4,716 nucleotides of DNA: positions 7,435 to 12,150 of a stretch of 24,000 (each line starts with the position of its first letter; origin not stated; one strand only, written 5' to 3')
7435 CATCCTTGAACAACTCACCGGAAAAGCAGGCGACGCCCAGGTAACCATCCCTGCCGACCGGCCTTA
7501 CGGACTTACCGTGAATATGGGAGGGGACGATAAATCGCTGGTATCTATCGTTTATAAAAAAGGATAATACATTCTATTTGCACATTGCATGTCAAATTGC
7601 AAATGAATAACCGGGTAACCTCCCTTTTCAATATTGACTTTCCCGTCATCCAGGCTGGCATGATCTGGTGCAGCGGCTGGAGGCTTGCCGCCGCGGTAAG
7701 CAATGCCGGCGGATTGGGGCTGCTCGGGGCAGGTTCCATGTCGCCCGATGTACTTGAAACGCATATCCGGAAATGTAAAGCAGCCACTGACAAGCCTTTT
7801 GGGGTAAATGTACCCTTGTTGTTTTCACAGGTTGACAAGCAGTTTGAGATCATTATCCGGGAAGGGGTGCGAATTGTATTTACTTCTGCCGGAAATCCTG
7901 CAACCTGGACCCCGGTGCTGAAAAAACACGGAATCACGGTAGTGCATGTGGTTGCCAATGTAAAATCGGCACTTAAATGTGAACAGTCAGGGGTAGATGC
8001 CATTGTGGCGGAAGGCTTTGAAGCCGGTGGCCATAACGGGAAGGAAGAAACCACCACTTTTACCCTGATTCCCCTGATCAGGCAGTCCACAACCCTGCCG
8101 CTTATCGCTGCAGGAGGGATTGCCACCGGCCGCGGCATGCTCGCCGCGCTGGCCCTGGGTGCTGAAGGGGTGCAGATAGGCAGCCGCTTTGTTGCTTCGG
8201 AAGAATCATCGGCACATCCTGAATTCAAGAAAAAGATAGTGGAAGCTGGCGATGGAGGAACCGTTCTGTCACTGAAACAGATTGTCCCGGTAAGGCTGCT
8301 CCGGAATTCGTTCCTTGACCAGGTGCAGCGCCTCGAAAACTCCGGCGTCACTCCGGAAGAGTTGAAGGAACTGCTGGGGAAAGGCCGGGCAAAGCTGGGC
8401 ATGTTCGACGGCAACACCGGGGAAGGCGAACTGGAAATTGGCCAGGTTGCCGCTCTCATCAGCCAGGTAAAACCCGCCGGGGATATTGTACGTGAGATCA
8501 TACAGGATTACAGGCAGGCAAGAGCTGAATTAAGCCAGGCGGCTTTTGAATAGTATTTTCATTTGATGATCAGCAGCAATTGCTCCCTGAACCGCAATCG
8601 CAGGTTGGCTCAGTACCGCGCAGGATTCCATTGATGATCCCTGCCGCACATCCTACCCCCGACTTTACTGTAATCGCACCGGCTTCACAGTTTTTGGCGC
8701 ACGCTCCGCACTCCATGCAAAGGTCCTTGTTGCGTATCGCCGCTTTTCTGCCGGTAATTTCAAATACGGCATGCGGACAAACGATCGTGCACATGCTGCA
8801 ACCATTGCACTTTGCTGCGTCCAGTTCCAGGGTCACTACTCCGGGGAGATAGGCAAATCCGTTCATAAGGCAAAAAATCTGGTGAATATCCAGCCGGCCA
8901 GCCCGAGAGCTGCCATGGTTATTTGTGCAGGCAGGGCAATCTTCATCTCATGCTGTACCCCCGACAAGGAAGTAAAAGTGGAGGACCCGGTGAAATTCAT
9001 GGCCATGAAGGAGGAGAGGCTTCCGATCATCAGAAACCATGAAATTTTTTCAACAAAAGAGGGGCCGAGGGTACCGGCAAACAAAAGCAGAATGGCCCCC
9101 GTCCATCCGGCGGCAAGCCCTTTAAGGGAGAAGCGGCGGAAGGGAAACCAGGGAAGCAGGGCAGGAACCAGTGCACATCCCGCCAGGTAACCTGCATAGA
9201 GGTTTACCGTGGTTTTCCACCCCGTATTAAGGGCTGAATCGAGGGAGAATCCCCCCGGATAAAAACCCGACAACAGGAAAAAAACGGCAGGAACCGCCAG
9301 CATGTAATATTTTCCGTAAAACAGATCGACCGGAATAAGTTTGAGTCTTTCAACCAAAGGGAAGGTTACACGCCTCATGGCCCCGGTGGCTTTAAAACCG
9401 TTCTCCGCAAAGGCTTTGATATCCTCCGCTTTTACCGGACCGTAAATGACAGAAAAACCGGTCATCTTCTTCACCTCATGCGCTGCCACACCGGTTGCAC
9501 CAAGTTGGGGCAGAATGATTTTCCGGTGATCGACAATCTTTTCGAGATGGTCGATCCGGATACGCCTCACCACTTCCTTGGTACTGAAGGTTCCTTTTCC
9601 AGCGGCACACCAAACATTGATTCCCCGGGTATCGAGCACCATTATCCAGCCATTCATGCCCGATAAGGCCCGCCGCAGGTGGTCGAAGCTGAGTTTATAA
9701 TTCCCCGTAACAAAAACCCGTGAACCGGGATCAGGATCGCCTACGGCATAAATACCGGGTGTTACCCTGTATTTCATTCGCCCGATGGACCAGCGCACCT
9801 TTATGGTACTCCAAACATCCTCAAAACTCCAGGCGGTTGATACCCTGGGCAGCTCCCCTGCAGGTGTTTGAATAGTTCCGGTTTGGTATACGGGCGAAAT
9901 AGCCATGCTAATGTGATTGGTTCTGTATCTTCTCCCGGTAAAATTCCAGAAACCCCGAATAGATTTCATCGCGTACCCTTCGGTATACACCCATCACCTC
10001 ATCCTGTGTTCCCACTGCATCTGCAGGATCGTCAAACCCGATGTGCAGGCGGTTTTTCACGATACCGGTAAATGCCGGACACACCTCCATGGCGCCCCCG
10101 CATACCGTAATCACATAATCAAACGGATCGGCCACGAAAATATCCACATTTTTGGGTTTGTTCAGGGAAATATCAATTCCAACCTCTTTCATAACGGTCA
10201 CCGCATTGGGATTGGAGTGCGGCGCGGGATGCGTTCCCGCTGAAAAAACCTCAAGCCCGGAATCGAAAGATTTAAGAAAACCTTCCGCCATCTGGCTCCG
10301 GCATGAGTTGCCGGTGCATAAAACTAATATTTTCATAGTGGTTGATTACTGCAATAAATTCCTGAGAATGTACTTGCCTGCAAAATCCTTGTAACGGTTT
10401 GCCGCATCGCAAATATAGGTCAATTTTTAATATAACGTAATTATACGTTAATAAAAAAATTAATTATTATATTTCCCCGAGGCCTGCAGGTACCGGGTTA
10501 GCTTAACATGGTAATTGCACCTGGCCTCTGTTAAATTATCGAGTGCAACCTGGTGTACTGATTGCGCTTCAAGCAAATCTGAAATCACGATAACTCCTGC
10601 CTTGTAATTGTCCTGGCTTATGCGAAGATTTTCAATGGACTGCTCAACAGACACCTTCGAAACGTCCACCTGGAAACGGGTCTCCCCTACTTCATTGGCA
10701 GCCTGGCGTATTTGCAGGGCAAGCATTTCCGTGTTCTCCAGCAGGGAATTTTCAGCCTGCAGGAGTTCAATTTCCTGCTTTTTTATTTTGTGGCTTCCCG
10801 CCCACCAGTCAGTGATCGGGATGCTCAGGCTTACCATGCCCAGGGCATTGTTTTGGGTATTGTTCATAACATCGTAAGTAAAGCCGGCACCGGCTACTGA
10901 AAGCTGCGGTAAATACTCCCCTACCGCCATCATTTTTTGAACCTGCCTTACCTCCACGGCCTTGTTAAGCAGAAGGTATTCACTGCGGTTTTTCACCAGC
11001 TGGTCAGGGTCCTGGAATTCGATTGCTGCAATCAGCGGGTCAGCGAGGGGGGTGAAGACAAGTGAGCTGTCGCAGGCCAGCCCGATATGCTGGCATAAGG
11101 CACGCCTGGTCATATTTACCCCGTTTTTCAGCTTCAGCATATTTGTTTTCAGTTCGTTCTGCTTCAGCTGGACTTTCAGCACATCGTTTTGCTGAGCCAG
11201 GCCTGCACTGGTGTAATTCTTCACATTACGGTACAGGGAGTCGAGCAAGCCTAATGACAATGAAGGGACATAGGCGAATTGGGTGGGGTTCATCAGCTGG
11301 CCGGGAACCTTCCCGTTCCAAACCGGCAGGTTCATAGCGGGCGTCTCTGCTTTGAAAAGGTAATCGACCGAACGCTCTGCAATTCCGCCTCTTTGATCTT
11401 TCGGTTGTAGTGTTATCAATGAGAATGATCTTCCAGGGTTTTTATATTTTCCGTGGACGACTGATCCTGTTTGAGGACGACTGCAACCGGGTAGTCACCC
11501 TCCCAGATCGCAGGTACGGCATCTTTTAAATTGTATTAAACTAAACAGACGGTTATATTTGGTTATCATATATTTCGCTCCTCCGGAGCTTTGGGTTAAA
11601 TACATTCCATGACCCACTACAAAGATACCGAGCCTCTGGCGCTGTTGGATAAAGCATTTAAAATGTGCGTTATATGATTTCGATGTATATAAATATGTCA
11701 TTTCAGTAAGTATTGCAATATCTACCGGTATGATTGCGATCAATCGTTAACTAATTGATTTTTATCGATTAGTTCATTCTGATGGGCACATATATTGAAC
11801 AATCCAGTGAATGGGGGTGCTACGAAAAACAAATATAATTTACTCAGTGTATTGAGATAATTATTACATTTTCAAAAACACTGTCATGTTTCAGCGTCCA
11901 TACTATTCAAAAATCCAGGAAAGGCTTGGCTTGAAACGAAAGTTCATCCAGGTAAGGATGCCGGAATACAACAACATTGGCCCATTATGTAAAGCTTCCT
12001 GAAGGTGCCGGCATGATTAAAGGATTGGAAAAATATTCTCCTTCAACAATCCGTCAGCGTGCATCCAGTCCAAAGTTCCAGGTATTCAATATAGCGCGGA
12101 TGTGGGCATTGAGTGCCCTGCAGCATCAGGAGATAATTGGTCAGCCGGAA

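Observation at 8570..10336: hgcAB mercury-methylation pair in a Bacteroidota context, translationally coupled to a Trx-type arsC (arsC-hgcA-hgcB operon)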

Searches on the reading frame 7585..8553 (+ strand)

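Call 3: search_protein_families(library=pfam, proteins=[window:7585-8553:+], max_evalue=0.01)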
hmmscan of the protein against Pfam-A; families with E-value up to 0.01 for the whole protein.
window:7585-8553:+ (322 aa): 8 families
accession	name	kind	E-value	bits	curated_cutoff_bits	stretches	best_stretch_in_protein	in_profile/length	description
PF03060.21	NMO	-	2.9e-67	227.9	28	1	10-308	3-331/331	Nitronate monooxygenase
PF00478.31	IMPDH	-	2.7e-10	40.3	25.6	2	167-211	204-248/345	IMP dehydrogenase / GMP reductase domain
PF01070.24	FMN_dh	-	8.9e-08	32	24.9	1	119-203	222-306/350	FMN-dependent dehydrogenase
PF01180.27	DHO_dh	-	8.6e-05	22.3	27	1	114-206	183-276/291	Dihydroorotate dehydrogenase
PF05690.20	ThiG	-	0.00018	21.4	23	1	111-222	118-227/247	Thiazole biosynthesis protein ThiG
PF04481.18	DUF561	-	0.0035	17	21.6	1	125-202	134-217/243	Protein of unknown function (DUF561)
PF00977.27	His_biosynth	-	0.0079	16.1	23.6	0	126-202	149-222/228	Histidine biosynthesis protein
PF04131.20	NanE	-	0.0099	15.5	27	0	112-204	88-178/192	Putative N-acetylmannosamine-6-phosphate epimerase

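Call 4: search_protein_families(library=ncbifam, proteins=[window:7585-8553:+], max_evalue=0.01)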
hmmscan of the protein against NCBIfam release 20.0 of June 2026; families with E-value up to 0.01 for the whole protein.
window:7585-8553:+ (322 aa): 20 families
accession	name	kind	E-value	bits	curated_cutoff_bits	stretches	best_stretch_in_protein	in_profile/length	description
TIGR03151.1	enACPred_II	equivalog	1.7e-94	316.6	453.1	1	9-312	2-303/307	enoyl-[acyl-carrier-protein] reductase FabK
TIGR01302.1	IMP_dehydrog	equivalog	1.5e-09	37.3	481.5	2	165-215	322-372/450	IMP dehydrogenase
TIGR02814.1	pfaD_fam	subfamily_domain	2.1e-07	30.1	449.25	1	15-114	15-118/444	PfaD family polyunsaturated fatty acid/polyketide biosynthesis protein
NF002231.0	PRK01130.1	subfamily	3.5e-05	23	189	1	114-202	124-213/230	putative N-acetylmannosamine-6-phosphate 2-epimerase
NF005869.0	PRK07807.1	equivalog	5.1e-05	22.5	549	0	18-68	44-93/479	GuaB1 family IMP dehydrogenase-related protein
NF003215.0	PRK04180.1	equivalog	0.00021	20.8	395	1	149-221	187-258/298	pyridoxal 5'-phosphate synthase lyase subunit PdxS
NF038364.1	AglZ_HisF2_fam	equivalog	0.00026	20.5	310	1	123-208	151-234/248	AglZ/HisF2 family acetamidino modification protein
NF052358.1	GMPRedGuaB1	equivalog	0.00027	20.2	675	0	19-83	45-111/479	GMP reductase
NF005574.0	PRK07259.1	equivalog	0.00042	19.3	269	1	165-232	232-297/304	dihydroorotate dehydrogenase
TIGR02151.1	IPP_isom_2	equivalog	0.00061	18.8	281.3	1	157-208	246-297/338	type 2 isopentenyl-diphosphate Delta-isomerase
TIGR00343.1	TIGR00343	equivalog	0.0008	19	438.45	1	154-221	181-247/287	pyridoxal 5'-phosphate synthase lyase subunit PdxS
NF003198.0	PRK04169.1-2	subfamily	0.0011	18.2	247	1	126-220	158-244/249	geranylgeranylglyceryl/heptaprenylglyceryl phosphate synthase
NF005311.0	PRK06843.1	equivalog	0.0025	16.8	779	0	165-210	251-296/404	inosine 5-monophosphate dehydrogenase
NF005493.0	PRK07107.1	equivalog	0.0034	16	585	0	169-210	351-392/502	IMP dehydrogenase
NF002702.0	PRK02506.1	equivalog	0.0039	16.3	301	0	111-203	181-276/313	dihydroorotate oxidase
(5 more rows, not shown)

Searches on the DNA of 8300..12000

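Call 64: search_rna_families(source=window, start=8300, end=12000, threshold=evalue, max_evalue=1)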
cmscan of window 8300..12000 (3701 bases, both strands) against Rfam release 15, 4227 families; matches with E-value up to 1: 0.
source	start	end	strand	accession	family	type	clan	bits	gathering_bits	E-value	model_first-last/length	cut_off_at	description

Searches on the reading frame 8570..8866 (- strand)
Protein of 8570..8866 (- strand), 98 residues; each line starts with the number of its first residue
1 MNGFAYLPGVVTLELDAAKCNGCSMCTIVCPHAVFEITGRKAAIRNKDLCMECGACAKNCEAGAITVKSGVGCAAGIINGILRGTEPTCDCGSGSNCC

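Call 3: search_protein_families(library=pfam, proteins=[window:8570-8866:-], max_evalue=0.01)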
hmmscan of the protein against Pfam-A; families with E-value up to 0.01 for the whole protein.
window:8570-8866:- (98 aa): 11 families
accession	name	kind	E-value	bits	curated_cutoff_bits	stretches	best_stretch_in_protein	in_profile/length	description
PF00037.32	Fer4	-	9.8e-11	41.5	21.1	2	45-66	3-24/24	4Fe-4S binding domain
PF12837.12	Fer4_6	-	9.2e-09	35.3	25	2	16-35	5-24/24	4Fe-4S binding domain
PF12838.12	Fer4_7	-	3.3e-08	34.3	27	2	19-64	1-52/52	4Fe-4S dicluster domain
PF13187.11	Fer4_9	-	3.2e-07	30.7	27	1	19-65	1-52/52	4Fe-4S dicluster domain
PF13237.11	Fer4_10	-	2.4e-06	27.8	25.5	1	14-60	3-52/53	4Fe-4S dicluster domain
PF12797.12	Fer4_2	-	6.7e-06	26.2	24.5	2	15-31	5-21/22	4Fe-4S binding domain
PF14697.11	Fer4_21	-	1e-05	26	35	1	14-32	35-53/59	4Fe-4S dicluster domain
PF12800.12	Fer4_4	-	1.9e-05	25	24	1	18-31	2-15/17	4Fe-4S binding domain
PF25160.1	LdpA_Fe-S-bd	-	0.00049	20.3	27.6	0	17-36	25-44/49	LdpA Fe-S cluster-binding domain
PF13484.11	Fer4_16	-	0.00064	20.9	30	0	19-38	1-20/66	4Fe-4S double cluster binding domain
PF13534.11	Fer4_17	-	0.0044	18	22.2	0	16-33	42-59/61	4Fe-4S dicluster domain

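Call 4: search_protein_families(library=ncbifam, proteins=[window:8570-8866:-], max_evalue=0.01)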
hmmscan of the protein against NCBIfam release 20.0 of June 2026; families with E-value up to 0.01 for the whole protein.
window:8570-8866:- (98 aa): 48 families (the best 25 are shown)
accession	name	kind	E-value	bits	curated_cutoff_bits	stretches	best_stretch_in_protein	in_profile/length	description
NF040864.1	HgcB_ferredoxin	equivalog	2.2e-34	117.2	99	1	6-98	2-93/93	mercury methylation ferredoxin HgcB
NF043039.1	HgcAB_like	equivalog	1.5e-13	51.1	285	1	12-65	294-349/350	HgcAB-like fusion protein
TIGR02179.1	PorD_KorD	subfamily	1.4e-08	34.7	60.05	1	15-67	22-74/78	2-oxoacid:acceptor oxidoreductase, delta subunit, pyruvate/2-ketoisovalerate family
NF040770.1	hetero_SS_HdrA2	exception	3.6e-08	32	1100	1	12-68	571-626/777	CoB-CoM heterodisulfide reductase HdrA2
NF040684.1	PorD_Arch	equivalog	4e-08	33.2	120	1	14-68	28-82/85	pyruvate synthase subunit PorD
TIGR02060.1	aprB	equivalog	4.9e-08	32.9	135.65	1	16-71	6-68/132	adenylyl-sulfate reductase subunit beta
NF007203.0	PRK09624.1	equivalog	2.4e-07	30.9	171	1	11-67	44-100/105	pyuvate ferredoxin oxidoreductase subunit delta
NF042909.1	FMH_DH_FwdF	exception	4e-07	29.5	375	1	12-68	251-314/336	tungsten-dependent formylmethanofuran dehydrogenase subunit FwdF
NF038196.1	ferrodoxin_EFR1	subfamily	4.2e-07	30.3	75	1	18-69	184-233/242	EFR1 family ferrodoxin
NF007382.0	PRK09898.1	equivalog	2.9e-06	26.9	213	1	13-67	149-200/208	ferredoxin-like protein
NF006221.0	PRK08348.1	subfamily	3.2e-06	26.9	124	1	13-68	39-95/136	NADH-plastoquinone oxidoreductase subunit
TIGR03294.1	FrhG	equivalog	4e-06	26.7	245.5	2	16-60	172-215/228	coenzyme F420 hydrogenase subunit gamma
TIGR02936.1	fdxN_nitrog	equivalog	4.1e-06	26.8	80.55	1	3-40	7-43/91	ferredoxin III, nif-specific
TIGR02494.1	PFLE_PFLC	subfamily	1e-05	24.9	174.35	1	13-83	43-115/293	glycyl-radical enzyme activating protein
NF001988.0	PRK00783.1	equivalog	1.4e-05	24.9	153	1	12-68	165-221/266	DNA-directed RNA polymerase subunit D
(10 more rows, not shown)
